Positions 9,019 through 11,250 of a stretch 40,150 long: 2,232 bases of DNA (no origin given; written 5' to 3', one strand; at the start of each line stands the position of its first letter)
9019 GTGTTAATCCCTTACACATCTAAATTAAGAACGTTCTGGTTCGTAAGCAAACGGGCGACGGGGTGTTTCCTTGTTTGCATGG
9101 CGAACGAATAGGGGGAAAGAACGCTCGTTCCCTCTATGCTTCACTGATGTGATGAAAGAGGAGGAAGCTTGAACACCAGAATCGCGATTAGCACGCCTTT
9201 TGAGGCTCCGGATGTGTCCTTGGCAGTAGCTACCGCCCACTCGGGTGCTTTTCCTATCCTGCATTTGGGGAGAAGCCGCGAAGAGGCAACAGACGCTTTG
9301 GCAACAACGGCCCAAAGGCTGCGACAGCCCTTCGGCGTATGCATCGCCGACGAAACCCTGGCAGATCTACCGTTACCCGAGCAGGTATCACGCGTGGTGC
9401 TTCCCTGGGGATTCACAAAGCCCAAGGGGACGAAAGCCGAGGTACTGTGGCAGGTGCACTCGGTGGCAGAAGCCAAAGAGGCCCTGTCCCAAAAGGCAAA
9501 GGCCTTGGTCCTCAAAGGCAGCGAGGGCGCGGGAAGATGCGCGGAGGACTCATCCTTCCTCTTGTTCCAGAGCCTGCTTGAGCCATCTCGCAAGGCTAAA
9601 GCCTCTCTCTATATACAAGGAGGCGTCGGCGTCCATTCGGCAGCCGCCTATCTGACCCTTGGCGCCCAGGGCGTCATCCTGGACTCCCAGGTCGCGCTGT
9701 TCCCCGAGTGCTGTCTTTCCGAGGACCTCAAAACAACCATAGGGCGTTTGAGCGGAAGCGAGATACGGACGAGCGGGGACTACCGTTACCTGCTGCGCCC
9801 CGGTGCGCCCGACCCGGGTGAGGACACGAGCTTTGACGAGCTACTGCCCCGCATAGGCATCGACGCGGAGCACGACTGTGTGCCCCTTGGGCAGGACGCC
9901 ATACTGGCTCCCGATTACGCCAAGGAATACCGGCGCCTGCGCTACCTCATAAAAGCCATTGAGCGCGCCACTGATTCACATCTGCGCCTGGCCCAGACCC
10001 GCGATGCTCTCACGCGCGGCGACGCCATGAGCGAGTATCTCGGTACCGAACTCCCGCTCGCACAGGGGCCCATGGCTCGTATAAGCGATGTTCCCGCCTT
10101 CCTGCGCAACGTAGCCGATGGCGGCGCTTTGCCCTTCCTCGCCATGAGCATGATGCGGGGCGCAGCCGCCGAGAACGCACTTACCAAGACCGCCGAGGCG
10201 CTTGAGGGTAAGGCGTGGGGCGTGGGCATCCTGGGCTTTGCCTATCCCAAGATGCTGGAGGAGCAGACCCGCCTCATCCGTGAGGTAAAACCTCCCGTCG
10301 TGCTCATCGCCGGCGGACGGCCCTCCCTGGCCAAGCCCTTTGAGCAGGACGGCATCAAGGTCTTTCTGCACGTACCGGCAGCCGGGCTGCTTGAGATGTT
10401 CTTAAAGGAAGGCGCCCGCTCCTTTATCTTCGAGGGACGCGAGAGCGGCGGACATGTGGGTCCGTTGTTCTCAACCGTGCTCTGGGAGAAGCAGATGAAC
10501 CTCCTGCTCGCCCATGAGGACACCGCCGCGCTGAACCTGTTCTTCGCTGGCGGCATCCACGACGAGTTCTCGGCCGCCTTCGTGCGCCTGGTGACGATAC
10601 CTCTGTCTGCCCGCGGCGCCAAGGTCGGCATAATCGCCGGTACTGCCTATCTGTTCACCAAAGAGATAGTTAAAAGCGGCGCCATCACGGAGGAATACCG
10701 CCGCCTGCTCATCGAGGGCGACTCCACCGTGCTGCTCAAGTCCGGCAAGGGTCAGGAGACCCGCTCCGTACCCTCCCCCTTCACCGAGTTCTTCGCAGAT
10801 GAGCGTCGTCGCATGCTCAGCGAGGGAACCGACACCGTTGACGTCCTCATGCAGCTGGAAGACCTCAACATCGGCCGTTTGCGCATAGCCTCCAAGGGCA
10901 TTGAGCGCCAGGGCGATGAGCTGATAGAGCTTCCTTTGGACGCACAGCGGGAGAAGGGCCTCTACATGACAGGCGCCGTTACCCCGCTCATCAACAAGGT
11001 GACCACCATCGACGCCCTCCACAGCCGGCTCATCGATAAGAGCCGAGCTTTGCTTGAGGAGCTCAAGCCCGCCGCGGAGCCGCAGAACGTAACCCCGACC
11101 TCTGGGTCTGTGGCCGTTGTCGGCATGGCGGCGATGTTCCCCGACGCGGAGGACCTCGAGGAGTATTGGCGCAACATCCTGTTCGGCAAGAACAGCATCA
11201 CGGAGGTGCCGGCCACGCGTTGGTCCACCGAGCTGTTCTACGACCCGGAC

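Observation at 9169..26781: Self-contained Pfa/Hgl-like type I lipid megasynthase operon with built-in PPTase, extra ACP, MacB/FtsX-type exporter and ACC carboxyltransferase, but no release domain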

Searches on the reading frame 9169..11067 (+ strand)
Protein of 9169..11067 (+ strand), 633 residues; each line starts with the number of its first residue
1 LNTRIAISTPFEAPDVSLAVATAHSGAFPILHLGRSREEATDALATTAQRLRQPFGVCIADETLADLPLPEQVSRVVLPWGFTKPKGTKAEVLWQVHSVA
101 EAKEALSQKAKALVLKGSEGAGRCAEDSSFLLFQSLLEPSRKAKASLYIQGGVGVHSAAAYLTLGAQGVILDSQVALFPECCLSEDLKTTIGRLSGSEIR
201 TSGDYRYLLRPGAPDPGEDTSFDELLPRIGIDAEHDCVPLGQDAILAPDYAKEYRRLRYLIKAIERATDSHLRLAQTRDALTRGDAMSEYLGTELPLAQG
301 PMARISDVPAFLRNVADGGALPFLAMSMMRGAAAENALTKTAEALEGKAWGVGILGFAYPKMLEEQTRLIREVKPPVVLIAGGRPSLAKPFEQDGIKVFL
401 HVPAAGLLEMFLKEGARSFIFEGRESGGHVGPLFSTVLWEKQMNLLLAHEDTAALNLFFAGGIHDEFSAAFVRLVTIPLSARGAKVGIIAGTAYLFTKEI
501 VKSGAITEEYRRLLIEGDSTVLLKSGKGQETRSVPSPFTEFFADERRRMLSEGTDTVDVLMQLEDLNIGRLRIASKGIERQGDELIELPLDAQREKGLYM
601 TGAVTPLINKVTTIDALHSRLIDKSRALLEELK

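Call 49: search_solved_structures(query=window:9169-11067:+, max_evalue=0.01, show_alignments=2)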
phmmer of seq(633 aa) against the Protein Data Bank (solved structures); distinct sequences matched with E-value up to 0.01: 7.
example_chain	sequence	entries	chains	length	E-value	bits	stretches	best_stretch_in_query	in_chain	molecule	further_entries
9pl0_A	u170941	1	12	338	7.2e-11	44.4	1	282-538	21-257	Enoyl-[acyl-carrier-protein] reductase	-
3bo9_A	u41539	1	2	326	9.9e-10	40.6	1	287-442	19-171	Putative nitroalkan dioxygenase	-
5gvh_A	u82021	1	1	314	1.3e-09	40.3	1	287-442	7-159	Enoyl-[acyl-carrier-protein] reductase [FMN]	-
5gvj_A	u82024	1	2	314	1.5e-09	40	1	287-442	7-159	Enoyl-[acyl-carrier-protein] reductase [FMN]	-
7l00_A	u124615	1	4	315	1.7e-09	39.9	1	289-465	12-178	Enoyl-Acyl Carrier Protein Reductase FabK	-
2z6i_A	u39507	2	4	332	3e-08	35.8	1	287-470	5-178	Trans-2-enoyl-ACP reductase II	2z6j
4iql_A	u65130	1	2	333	1e-06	30.7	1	286-547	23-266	Enoyl-(Acyl-carrier-protein) reductase II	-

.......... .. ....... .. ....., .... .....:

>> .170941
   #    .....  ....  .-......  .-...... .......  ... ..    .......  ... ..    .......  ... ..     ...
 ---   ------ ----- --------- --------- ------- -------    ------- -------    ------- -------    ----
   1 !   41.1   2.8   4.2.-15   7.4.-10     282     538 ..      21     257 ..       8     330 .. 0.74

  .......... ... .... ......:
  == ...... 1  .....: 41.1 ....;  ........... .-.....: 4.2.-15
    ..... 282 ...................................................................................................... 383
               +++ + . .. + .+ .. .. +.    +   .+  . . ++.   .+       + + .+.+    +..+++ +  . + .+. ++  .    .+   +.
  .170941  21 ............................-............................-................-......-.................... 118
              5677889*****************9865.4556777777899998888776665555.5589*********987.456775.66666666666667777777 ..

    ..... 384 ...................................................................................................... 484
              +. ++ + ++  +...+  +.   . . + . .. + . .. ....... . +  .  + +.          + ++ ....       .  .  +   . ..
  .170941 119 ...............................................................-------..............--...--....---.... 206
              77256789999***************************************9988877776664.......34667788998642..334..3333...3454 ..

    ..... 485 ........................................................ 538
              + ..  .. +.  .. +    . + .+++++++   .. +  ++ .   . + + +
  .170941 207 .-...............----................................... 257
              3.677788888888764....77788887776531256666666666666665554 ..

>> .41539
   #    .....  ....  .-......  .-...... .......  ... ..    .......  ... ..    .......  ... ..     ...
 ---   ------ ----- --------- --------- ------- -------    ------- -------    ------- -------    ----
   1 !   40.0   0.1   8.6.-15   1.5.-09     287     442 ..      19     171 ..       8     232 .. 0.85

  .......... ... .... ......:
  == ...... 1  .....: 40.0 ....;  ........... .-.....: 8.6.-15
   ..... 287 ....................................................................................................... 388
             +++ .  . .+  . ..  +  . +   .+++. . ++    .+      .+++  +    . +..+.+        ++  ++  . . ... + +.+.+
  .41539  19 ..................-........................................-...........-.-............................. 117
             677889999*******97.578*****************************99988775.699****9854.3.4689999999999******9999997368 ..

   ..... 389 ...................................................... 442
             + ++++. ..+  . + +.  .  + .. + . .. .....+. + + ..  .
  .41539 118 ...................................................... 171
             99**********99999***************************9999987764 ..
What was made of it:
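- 10015..11088 (+): Gene 1 aa 283-640: FabK/PfaD-type FMN enoyl reductase. The best PDB matches are FabK enzymes (call 49).
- Closest known: Canonical PUFA synthase PfaABCDE. Same: The ER is of the FabK/PfaD type (call 49).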

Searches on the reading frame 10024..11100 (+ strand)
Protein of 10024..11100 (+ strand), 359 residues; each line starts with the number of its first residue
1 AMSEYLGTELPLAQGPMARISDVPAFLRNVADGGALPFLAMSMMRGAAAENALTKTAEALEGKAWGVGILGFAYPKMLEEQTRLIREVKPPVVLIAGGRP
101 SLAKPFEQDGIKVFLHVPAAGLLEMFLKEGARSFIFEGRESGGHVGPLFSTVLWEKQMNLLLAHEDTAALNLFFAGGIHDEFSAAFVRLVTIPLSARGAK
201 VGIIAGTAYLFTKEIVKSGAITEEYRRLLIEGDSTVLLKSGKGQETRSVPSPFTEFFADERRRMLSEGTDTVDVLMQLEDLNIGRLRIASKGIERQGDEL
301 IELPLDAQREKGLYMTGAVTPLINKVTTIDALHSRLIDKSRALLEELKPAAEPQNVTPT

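Call 51: search_protein_families(library=pfam, proteins=[window:10024-11100:+], max_evalue=1)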
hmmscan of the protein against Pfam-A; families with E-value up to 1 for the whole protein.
window:10024-11100:+ (359 aa): 1 family
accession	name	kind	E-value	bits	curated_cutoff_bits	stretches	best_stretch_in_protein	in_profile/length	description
PF03060.21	NMO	-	1.1e-11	45.2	28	2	79-288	103-286/331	Nitronate monooxygenase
